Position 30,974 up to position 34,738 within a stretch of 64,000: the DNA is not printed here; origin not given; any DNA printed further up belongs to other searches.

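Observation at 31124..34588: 1154-aa orphan protein alone in a roughly 4.8-kb AT-rich island: primase-like N-terminus, Zn-ribbon, AbiEi-like wHTH C-terminus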

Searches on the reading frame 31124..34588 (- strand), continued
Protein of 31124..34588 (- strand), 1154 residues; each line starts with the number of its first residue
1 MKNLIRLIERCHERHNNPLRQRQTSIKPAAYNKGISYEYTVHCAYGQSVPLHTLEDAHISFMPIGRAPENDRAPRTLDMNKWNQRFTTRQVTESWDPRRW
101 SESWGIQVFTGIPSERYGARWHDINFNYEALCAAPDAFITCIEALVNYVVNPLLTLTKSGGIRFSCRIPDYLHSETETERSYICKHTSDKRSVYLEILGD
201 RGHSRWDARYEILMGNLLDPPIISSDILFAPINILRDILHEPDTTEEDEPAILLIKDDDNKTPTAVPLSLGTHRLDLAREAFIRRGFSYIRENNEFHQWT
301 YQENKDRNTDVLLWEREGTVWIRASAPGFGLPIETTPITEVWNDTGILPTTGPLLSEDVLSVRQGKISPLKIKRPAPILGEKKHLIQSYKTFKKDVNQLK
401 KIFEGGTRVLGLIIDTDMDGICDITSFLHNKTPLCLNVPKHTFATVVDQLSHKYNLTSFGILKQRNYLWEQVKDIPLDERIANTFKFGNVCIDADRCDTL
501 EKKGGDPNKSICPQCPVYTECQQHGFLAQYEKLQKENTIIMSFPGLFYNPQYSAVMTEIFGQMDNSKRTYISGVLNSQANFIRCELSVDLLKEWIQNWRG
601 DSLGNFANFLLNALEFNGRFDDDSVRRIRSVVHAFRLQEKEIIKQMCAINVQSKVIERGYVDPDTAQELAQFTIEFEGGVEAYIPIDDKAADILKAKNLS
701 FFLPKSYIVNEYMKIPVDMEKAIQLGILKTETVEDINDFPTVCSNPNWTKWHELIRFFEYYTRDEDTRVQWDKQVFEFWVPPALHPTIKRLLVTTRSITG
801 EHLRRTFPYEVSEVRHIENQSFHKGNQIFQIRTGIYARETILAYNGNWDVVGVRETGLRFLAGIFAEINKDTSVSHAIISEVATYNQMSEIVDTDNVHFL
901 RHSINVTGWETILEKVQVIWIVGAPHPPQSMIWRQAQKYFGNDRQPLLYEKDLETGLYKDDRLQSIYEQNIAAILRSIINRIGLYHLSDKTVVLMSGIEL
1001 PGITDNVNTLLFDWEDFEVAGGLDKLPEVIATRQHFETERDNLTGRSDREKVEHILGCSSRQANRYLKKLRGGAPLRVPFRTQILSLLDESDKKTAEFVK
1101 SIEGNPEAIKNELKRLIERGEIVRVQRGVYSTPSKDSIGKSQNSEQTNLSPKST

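Call 37: search_protein_families(library=pfam, proteins=[P0156, P0158, P0172, P0183, P0193, P0202, P0209], max_evalue=0.01)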
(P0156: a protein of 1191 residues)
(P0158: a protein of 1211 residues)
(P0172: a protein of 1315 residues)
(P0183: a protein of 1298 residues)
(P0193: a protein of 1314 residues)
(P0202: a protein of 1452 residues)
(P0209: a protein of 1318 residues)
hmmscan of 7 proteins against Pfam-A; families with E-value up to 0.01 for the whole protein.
P0156 (1191 aa): 7 families
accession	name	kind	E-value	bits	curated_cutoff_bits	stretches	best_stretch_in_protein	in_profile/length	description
PF13551.12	HTH_29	-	3.1e-05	24.4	28.1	1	1157-1188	3-35/64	Winged helix-turn helix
PF02796.21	HTH_7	-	0.00011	22.7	23.8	1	1148-1183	4-39/45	Helix-turn-helix domain of resolvase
PF13384.12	HTH_23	-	0.00011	22.3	24.6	1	1158-1188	10-40/50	Homeodomain-like domain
PF08279.18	HTH_11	-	0.0019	18.5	25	1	1166-1190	16-40/55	HTH domain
PF13730.12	HTH_36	-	0.0029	17.8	25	0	1168-1189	28-49/55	Helix-turn-helix domain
PF13518.12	HTH_28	-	0.005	17.3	25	0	1168-1190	15-37/52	Helix-turn-helix domain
PF00440.29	TetR_N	-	0.0074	16.5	24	0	1163-1183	14-34/47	Bacterial regulatory proteins, tetR family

P0158 (1211 aa): 2 families
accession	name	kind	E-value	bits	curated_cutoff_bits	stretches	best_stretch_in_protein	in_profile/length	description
PF13384.12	HTH_23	-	5.6e-06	26.5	24.6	1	1170-1208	2-40/50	Homeodomain-like domain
PF13551.12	HTH_29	-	0.0069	16.9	28.1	0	1175-1207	1-34/64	Winged helix-turn helix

P0172 (1315 aa): 0 families

P0183 (1298 aa): 5 families
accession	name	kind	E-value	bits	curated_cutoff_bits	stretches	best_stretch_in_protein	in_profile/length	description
PF08800.15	BT4734-like_N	-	1.4e-21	77.5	22.4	1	74-197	2-134/134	BT4734-like, N-terminal domain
PF08707.16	PriCT_2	-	1.8e-12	47.9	22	1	243-295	2-61/77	Primase C terminal 2 (PriCT-2)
PF13338.12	AbiEi_4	-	1.5e-05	25.4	25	1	1083-1111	25-49/49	Transcriptional regulator, AbiEi antitoxin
PF04851.21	ResIII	-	0.0032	17.8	22.5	1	345-410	14-81/164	Type III restriction enzyme, res subunit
PF00270.35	DEAD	-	0.0072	16.5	26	0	341-415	3-77/167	DEAD/DEAH box helicase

P0193 (1314 aa): 0 families

P0202 (1452 aa): 0 families

P0209 (1318 aa): 4 families
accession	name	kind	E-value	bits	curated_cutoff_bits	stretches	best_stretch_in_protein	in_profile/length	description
PF08800.15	BT4734-like_N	-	1.1e-21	77.8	22.4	1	59-195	4-132/134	BT4734-like, N-terminal domain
PF08707.16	PriCT_2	-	3.9e-16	59.6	22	1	233-303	4-77/77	Primase C terminal 2 (PriCT-2)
PF13545.12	HTH_Crp_2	-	0.0022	18.4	27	0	1101-1141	26-66/70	Crp-like helix-turn-helix domain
PF13338.12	AbiEi_4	-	0.0044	17.5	25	0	1111-1137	21-48/49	Transcriptional regulator, AbiEi antitoxin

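Call 39: search_protein_families(library=pfam, proteins=[P0140, P0142, P0161, P0186, P0196, P0199, P0200, P0208], max_evalue=0.01)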
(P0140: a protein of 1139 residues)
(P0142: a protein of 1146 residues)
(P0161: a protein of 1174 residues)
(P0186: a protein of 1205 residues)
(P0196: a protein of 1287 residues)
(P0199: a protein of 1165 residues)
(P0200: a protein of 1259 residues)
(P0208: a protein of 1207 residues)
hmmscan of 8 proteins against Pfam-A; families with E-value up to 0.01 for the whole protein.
P0140 (1139 aa): 0 families

P0142 (1146 aa): 0 families

P0161 (1174 aa): 0 families

P0186 (1205 aa): 0 families

P0196 (1287 aa): 0 families

P0199 (1165 aa): 0 families

P0200 (1259 aa): 0 families

P0208 (1207 aa): 0 families

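Call 48: find_encoding_contigs(protein=P0183, flank=10000, max_places=3)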
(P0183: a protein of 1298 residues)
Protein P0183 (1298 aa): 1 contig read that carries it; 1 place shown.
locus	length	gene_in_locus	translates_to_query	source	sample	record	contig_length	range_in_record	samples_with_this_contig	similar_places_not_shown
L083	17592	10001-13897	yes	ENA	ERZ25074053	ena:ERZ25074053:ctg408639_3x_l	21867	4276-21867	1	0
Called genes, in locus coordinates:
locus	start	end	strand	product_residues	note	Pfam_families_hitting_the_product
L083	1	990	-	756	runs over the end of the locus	PF01835:MG2 (faint), PF02369:Big_1 (weak), PF17789:MG4 (faint), PF18962:Por_Secre_tail (faint), PF02369:Big_1, PF09134:Invasin_D3, PF02369:Big_1, PF13860:FlgD_ig, +1 more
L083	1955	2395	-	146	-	PF02369:Big_1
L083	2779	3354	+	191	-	PF13613:HTH_Tnp_4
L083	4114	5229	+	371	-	-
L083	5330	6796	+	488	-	-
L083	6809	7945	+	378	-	PF13481:AAA_25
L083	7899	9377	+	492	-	-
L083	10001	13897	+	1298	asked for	PF08800:BT4734-like_N, PF08707:PriCT_2, PF13338:AbiEi_4 (faint)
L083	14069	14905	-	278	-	-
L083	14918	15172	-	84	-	-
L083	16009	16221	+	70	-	-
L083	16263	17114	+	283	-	-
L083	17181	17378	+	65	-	-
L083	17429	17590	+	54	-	?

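Call 49: find_encoding_contigs(protein=P0209, flank=10000, max_places=3)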
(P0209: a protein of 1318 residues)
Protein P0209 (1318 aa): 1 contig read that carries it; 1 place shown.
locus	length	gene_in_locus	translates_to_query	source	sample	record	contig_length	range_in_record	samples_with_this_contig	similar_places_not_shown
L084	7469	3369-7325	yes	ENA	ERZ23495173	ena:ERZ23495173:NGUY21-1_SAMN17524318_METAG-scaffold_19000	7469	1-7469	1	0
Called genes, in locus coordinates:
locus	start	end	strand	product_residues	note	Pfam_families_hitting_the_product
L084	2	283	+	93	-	?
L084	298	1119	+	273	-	PF13385:Laminin_G_3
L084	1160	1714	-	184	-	-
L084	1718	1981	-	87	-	PF00580:UvrD-helicase (weak)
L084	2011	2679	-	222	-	PF00580:UvrD-helicase, PF13245:AAA_19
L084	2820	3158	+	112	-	-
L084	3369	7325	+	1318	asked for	PF08800:BT4734-like_N, PF08707:PriCT_2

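Call 67: search_dna_similar(query=window:31124-34588:-, collection=plasmids, mode=protein, max_evalue=0.001, max_rows=15)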
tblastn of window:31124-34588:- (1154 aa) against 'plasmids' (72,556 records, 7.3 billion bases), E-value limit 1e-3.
No match.

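Call 68: search_dna_similar(query=window:31124-34588:-, collection=phages, mode=protein, max_evalue=0.001, max_rows=15)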
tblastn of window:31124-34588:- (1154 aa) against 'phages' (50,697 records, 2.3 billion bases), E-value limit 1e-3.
No match.

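Call 70: find_encoding_contigs(protein=P0156, flank=8000, max_places=3)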
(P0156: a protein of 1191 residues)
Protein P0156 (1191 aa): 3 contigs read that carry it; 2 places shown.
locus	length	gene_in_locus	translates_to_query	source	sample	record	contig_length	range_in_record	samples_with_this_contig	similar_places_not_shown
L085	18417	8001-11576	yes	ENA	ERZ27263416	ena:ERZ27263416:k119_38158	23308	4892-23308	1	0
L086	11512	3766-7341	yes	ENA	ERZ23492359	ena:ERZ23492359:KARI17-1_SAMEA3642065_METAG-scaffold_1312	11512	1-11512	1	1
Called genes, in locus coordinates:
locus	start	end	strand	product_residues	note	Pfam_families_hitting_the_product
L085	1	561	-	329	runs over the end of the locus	PF00041:fn3 (weak)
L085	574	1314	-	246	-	-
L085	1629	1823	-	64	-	PF13683:rve_3, PF13333:rve_2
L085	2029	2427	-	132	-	PF13276:HTH_21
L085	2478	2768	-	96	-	PF01527:HTH_Tnp_1, PF13542:HTH_Tnp_ISL3 (faint)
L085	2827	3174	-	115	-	-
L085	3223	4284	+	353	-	PF13546:DDE_5 (weak), PF01609:DDE_Tnp_1, PF04693:DDE_Tnp_2 (weak)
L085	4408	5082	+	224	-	-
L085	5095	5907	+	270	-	-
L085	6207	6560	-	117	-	PF08960:STIV_B116-like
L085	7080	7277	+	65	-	PF01402:RHH_1 (weak)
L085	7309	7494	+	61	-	-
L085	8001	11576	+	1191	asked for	-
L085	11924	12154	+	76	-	-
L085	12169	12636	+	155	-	-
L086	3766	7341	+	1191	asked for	-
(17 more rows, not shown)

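Call 71: find_encoding_contigs(protein=P0172, flank=8000, max_places=3)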
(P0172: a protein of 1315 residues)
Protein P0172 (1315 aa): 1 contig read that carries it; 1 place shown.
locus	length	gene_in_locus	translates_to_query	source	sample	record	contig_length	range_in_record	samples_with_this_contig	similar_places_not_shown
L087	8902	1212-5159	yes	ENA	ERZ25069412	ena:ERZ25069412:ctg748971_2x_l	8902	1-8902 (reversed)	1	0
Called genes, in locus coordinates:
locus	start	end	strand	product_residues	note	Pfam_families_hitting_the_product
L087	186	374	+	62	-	-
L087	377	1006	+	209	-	-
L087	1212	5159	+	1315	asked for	-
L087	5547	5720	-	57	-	-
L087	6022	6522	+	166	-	-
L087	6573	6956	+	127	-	PF13384:HTH_23 (faint), PF08281:Sigma70_r4_2 (weak), PF13518:HTH_28 (weak)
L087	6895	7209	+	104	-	-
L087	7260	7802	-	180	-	-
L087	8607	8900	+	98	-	?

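Call 79: search_protein_families(library=padloc, proteins=[L001:13426-15198:-, L001:15209-16183:-, L001:16323-20420:-, L001:20578-21468:-, L002:7617-9104:-], max_evalue=0.001)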
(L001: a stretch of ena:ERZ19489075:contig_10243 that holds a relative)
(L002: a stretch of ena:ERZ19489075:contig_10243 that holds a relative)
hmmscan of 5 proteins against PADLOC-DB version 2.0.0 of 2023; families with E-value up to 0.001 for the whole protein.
L001:13426-15198:- (590 aa): 36 families (the best 25 are shown)
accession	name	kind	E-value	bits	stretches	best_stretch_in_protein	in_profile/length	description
PDLC00633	ZorD1|ZorD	-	3.5e-59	198.8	1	10-459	438-899/908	"SWI2/SNF2 helicase, Mrr-like nuclease"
PDLC00629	ZorD1|ZorD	-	3.7e-48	162.2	2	99-433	605-948/1012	"SWI2/SNF2 helicase, Mrr-like nuclease"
PDLC00631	ZorD1|ZorD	-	2.5e-46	156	1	16-459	442-924/1071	"SWI2/SNF2 helicase, Mrr-like nuclease"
PDLC02850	DpdE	-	1.6e-45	153.5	1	32-474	825-1273/1282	DpdE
PDLC02845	DpdE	-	2.7e-44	149.3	1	9-452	837-1285/1293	DpdE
PDLC00634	ZorD1|ZorD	-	2.8e-44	149.2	2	99-507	612-1034/1208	"SWI2/SNF2 helicase, Mrr-like nuclease"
PDLC02842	DpdE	-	8.4e-43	144.2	2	284-440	995-1151/1176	DpdE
PDLC02849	DpdE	-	2.5e-41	139.8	1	34-436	423-829/857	DpdE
PDLC00632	ZorD1|ZorD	-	7.5e-41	138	2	102-446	719-1086/1101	"SWI2/SNF2 helicase, Mrr-like nuclease"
PDLC02851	DpdE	-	1e-34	117.6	1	32-443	618-1038/1055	DpdE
PDLC02852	DpdE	-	2.1e-33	113.3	1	8-439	458-856/905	DpdE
PDLC00628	ZorD1|ZorD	-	4.3e-31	105.5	3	298-440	821-965/1171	"SWI2/SNF2 helicase, Mrr-like nuclease"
PDLC02627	DrmD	-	2.1e-29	100.2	1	20-440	308-698/748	DrmD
PDLC00627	ZorD1|ZorD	-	6.2e-29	98.6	3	339-442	884-991/1006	"SWI2/SNF2 helicase, Mrr-like nuclease"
PDLC02854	DpdE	-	7.9e-26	88.2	3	310-451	919-1073/1083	DpdE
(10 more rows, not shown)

L001:15209-16183:- (324 aa): 0 families

L001:16323-20420:- (1365 aa): 0 families

L001:20578-21468:- (296 aa): 0 families

L002:7617-9104:- (495 aa): 5 families
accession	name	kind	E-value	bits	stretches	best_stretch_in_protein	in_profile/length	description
PDLC04606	PDC-M37B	-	1.1e-07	29.4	1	19-99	135-212/390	-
PDLC03838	DolB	-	4.2e-07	27.5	1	19-92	130-195/375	-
PDLC00915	TRIP13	-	3.5e-05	21.4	0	27-101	34-100/302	TRIP13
PDLC00268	PtuA1|PtuA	-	0.00027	18.5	0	53-135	15-97/411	AAA ATPase domain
PDLC04605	PDC-M37B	-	0.00051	17.2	0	20-99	266-342/518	-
